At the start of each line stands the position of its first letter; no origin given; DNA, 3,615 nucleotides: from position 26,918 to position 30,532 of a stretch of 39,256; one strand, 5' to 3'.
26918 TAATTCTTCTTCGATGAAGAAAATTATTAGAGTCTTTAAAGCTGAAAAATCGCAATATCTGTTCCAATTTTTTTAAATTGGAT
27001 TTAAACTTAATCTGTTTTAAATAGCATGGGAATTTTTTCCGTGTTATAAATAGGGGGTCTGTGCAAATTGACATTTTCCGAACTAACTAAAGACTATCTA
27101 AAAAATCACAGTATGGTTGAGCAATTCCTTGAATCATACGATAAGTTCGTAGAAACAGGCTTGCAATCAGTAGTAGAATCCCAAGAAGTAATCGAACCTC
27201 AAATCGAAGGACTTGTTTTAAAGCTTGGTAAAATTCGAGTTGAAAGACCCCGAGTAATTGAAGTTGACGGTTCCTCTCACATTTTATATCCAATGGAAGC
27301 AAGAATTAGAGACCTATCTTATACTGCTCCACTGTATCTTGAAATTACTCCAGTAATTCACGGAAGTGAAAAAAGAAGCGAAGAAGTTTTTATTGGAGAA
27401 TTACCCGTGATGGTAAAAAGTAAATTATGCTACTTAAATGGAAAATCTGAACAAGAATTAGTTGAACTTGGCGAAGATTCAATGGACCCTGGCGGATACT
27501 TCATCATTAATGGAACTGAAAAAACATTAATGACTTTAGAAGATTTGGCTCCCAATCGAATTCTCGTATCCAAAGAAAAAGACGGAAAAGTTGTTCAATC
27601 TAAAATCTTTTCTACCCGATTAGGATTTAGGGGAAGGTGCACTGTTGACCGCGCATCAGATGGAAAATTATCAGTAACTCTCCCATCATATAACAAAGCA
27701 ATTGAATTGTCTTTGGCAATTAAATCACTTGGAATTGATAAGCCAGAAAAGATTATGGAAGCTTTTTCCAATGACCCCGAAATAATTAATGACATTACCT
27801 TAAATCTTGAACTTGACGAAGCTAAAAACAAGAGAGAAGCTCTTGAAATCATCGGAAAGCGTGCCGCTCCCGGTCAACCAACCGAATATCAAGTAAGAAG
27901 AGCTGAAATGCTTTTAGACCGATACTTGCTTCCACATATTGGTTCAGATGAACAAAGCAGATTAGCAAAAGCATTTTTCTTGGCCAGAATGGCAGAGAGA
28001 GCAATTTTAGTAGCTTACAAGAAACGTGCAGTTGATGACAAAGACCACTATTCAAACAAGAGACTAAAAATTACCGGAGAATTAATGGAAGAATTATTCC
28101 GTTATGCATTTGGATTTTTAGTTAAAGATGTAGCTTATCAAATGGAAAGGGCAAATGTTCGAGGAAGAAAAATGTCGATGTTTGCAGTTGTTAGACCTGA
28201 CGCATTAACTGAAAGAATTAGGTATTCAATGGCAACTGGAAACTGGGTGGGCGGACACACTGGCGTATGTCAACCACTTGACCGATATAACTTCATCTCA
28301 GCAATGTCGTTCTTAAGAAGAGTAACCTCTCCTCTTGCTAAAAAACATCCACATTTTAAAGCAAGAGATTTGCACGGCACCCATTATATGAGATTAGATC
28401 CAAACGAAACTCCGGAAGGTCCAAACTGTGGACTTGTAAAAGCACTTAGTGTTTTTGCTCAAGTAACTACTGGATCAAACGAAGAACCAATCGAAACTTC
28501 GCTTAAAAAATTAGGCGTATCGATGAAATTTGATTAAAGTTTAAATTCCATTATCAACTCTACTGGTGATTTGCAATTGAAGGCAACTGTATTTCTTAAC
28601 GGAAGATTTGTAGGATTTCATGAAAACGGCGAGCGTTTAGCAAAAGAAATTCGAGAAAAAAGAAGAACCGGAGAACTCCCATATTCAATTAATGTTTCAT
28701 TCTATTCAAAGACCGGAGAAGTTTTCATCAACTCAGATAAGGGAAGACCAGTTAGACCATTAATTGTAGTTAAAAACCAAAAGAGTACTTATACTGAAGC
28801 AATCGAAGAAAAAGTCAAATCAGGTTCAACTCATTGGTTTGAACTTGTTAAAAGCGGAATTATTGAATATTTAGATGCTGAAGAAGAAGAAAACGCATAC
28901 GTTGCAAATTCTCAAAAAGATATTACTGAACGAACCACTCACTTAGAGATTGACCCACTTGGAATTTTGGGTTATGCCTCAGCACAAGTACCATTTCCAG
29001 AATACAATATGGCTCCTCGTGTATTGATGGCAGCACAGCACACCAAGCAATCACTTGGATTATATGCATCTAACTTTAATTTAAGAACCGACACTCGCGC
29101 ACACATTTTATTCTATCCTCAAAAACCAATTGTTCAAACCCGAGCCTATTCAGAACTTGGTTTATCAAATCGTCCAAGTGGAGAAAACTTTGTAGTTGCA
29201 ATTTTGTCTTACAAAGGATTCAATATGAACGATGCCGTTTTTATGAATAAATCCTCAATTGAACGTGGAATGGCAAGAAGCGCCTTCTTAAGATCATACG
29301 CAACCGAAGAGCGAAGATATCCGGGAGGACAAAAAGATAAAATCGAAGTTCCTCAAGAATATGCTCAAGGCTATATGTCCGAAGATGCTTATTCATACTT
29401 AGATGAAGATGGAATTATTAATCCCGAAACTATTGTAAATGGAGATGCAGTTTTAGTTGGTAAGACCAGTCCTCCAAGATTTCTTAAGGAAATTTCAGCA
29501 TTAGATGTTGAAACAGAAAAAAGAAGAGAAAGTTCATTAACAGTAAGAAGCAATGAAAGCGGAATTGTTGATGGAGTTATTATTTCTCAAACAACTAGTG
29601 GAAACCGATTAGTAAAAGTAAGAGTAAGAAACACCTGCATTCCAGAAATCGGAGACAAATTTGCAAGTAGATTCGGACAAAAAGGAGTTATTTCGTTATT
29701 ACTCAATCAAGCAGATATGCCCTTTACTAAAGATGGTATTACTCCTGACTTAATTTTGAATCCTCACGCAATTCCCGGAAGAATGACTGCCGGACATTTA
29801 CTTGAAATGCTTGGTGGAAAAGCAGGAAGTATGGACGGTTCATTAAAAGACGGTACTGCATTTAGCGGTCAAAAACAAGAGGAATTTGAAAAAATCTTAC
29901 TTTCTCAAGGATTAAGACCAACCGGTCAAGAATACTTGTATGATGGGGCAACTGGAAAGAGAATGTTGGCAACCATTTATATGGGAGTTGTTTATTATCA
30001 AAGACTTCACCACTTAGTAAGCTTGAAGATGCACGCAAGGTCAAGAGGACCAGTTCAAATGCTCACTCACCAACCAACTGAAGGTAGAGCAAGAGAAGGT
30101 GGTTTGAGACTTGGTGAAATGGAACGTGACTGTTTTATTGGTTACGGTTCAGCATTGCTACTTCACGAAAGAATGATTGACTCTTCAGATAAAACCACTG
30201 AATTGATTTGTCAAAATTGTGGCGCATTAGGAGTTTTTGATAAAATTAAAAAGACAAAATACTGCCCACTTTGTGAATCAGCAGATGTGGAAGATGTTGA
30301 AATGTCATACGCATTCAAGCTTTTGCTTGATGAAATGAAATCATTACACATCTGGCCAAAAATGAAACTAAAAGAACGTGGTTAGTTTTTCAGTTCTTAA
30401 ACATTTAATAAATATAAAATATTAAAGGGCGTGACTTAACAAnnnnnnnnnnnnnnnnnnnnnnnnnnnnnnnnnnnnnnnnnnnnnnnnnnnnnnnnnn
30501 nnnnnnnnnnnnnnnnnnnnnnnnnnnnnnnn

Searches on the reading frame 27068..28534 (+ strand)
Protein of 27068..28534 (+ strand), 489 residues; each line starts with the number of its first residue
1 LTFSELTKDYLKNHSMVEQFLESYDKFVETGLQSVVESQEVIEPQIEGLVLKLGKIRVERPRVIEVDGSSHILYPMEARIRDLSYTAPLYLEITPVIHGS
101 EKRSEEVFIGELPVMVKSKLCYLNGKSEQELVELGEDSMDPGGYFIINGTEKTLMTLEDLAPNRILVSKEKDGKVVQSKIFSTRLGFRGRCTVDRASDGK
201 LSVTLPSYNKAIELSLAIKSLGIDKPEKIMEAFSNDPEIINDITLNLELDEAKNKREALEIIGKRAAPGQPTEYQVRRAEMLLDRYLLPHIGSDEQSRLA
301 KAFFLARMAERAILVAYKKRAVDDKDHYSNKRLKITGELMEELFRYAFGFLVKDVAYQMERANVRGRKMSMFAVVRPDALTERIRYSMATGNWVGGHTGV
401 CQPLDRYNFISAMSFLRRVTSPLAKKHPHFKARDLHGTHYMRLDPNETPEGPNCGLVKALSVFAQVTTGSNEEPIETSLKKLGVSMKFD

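Call 9: search_protein_families(library=pfam, proteins=[window:27068-28534:+], max_evalue=0.001)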
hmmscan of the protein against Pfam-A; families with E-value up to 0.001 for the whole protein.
window:27068-28534:+ (489 aa): 3 families
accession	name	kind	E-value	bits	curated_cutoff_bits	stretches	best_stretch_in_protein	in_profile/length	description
PF04563.20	RNA_pol_Rpb2_1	-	2.7e-51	174.5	28.2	1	16-381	2-202/203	RNA polymerase beta subunit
PF04561.19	RNA_pol_Rpb2_2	-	4.5e-23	82.3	21.7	1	162-334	2-190/190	RNA polymerase Rpb2, domain 2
PF04565.21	RNA_pol_Rpb2_3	-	1.1e-20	74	21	1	403-466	2-68/68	RNA polymerase Rpb2, domain 3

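Call 28: find_related_loci(query=window:27068-28534:+, collection=genome_contigs, flank=10000)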
Query window:27068-28534:+ (489 aa) in genome_contigs; peptide patterns used: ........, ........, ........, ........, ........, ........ (x = any residue, [..] = any of these).
276 stretches matched a pattern; 201 encode a relative of the query (tblastn E <= 1e-3); the best 80 are kept; 80 distinct loci.
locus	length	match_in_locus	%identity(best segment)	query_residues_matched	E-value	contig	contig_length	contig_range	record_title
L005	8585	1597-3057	83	1-487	0e+0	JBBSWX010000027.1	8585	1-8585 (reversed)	MAG: Candidatus Micrarchaeota archaeon isolate H43-bin237_1 H43_bin237_1_000000000027, whole genome shotgun sequence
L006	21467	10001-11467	81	1-489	0e+0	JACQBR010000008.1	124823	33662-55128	MAG: Candidatus Micrarchaeota archaeon isolate NC_groundwater_947_Pr1_S-0.2um_57_30 Montesol18-Sp2_coassembly_scaffold_2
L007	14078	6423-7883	80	1-487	0e+0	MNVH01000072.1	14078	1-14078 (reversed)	MAG: Candidatus Micrarchaeota archaeon CG1_02_55_22 cg1_0.2_scaffold_3974_c, whole genome shotgun sequence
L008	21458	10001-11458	79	1-487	0e+0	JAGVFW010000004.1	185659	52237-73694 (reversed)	MAG: archaeon isolate DeMMO2_14 c_000000074555, whole genome shotgun sequence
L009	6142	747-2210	76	1-488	0e+0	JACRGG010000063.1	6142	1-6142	MAG: Candidatus Micrarchaeota archaeon isolate NC_groundwater_1745_Pr3_B-0.1um_50_9 SR-2_scaffold_141_1641382, whole gen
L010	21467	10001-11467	72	1-487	0e+0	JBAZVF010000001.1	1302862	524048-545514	MAG: Candidatus Micrarchaeia archaeon isolate SO_2017_GW1_246 NODE_5_length_1302862_cov_2.983931_OW334_2017, whole genom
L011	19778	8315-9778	71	1-488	0e+0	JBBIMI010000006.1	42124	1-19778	MAG: Candidatus Micrarchaeota archaeon isolate TCS170221_bin_229 NODE_687_length_42124_cov_3.65612, whole genome shotgun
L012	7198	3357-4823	70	1-488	0e+0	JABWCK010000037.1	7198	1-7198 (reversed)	MAG: Candidatus Micrarchaeota archaeon isolate MAG_54 scaffold_12918, whole genome shotgun sequence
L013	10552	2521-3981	70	1-487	0e+0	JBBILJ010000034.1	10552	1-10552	MAG: Candidatus Micrarchaeota archaeon isolate AR170220_bin_206 NODE_7011_length_10552_cov_4.299228, whole genome shotgu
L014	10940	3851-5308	69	4-489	0e+0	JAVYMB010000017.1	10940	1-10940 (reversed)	MAG: Candidatus Norongarragalinales archaeon isolate DPZ-2_202101_bins_83 DPZ-2_202101_bins_83_scaffold_17, whole genome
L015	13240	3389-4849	70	3-488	0e+0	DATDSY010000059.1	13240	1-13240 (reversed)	MAG TPA_asm: Candidatus Norongarragalinales archaeon isolate SMAG_U8015 k141_731881, whole genome shotgun sequence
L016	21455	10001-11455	69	3-486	0e+0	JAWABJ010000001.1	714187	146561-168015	MAG: Candidatus Norongarragalinales archaeon isolate JZ-4_201803_bins_88 JZ-4_201803_bins_88_scaffold_1, whole genome sh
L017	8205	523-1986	68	2-488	0e+0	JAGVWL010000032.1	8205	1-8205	Candidatus Micrarchaeota archaeon isolate RIFCSPHIGHO2_12_FULL_52_14 rifcsphigho2_12_scaffold_17068, whole genome shotgu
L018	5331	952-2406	68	5-489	0e+0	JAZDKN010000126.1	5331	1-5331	MAG: Candidatus Micrarchaeota archaeon isolate MEGAHIT-group-0.535 k141_12474807, whole genome shotgun sequence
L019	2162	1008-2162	68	5-389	0e+0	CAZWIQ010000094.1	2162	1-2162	MAG TPA_asm: Candidatus Micrarchaeota archaeon isolate SRP098346_co1_177 genome assembly, contig: NODE_93784_length_2162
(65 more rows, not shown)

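Call 35: search_protein_families(library=pfam, proteins=[L007:91-1272:+, L007:1327-5979:+, L006:7912-9033:-, L006:3759-5420:-, L008:3040-4584:-], max_evalue=0.01)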
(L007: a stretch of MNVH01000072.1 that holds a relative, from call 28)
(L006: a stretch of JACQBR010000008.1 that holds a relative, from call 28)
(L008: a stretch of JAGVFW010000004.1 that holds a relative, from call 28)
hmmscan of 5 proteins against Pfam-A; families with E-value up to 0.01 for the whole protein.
L007:91-1272:+ (394 aa): 14 families
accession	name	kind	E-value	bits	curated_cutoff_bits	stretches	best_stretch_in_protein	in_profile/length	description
PF01266.30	DAO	-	3.2e-14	53.7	27.9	2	9-43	1-35/353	FAD dependent oxidoreductase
PF22578.2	GGR_cat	-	3.4e-12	46.5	27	1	170-240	5-83/88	Geranylgeranyl reductase catalytic domain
PF05834.18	Lycopene_cycl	-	4.2e-11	43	23.4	1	9-273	1-271/380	Lycopene cyclase protein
PF12831.13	FAD_oxidored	-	8.6e-10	38.9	27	1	9-150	1-145/416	FAD dependent oxidoreductase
PF07992.20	Pyr_redox_2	-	5.9e-09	36.2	26.1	1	8-155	1-113/291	Pyridine nucleotide-disulphide oxidoreductase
PF04820.20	Trp_halogenase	-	4.4e-08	32.9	21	1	85-317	145-375/458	Tryptophan halogenase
PF13738.12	Pyr_redox_3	-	2.8e-06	27.2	30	1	12-151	2-134/305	Pyridine nucleotide-disulphide oxidoreductase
PF01946.23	Thi4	-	9.6e-06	25.4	26.2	1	5-49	15-60/235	Thi4 family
PF00890.30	FAD_binding_2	-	1e-05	25.4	20.4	1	9-43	1-35/414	FAD binding domain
PF13450.12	NAD_binding_8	-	1.3e-05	25.8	21.9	1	12-43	1-32/68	NAD(P)-binding Rossmann-like domain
PF03486.20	HI0933_like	-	1.9e-05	24.7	50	1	9-44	2-37/244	HI0933-like protein Rossmann domain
PF01134.28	GIDA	-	1.9e-05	24.3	22.1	1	9-39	1-31/391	Glucose inhibited division protein A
PF01494.25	FAD_binding_3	-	0.00022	21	22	1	9-41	3-35/349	FAD binding domain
PF01262.27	AlaDh_PNT_C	-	0.0064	16.4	23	0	8-42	29-63/214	Alanine dehydrogenase/PNT, C-terminal domain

L007:1327-5979:+ (1551 aa): 1 family
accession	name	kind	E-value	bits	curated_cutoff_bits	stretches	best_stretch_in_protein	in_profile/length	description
PF05345.18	He_PIG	-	1.4e-05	25.9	24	1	1318-1399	11-88/96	Putative Ig domain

L006:7912-9033:- (373 aa): 1 family
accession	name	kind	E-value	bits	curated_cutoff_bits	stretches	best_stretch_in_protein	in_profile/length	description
PF13385.13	Laminin_G_3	-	7.1e-22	78.6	27.6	1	222-364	4-151/151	Concanavalin A-like lectin/glucanases superfamily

L006:3759-5420:- (553 aa): 2 families
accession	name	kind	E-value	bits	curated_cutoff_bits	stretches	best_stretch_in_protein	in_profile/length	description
PF19380.4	DUF5955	-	0.0016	19.2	27.1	1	443-527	4-82/88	Family of unknown function (DUF5955)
PF04108.17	ATG17_like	-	0.0071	16.3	43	0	194-461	110-277/355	Autophagy protein ATG17-like domain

L008:3040-4584:- (514 aa): 0 families

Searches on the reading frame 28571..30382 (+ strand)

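Call 9: search_protein_families(library=pfam, proteins=[window:28571-30382:+], max_evalue=0.001)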
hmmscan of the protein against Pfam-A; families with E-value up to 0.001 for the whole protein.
window:28571-30382:+ (604 aa): 4 families
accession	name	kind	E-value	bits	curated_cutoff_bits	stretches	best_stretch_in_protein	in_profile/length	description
PF00562.33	RNA_pol_Rpb2_6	-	2e-128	429.1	23.4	1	137-508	2-373/373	RNA polymerase Rpb2, domain 6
PF04560.25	RNA_pol_Rpb2_7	-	1.5e-25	89.9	32.1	1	510-600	1-86/87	RNA polymerase Rpb2, domain 7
PF04566.18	RNA_pol_Rpb2_4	-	1.2e-20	73.8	28.7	1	7-68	1-62/62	RNA polymerase Rpb2, domain 4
PF04567.22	RNA_pol_Rpb2_5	-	9.9e-09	36.4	21.1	1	89-122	1-34/66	RNA polymerase Rpb2, domain 5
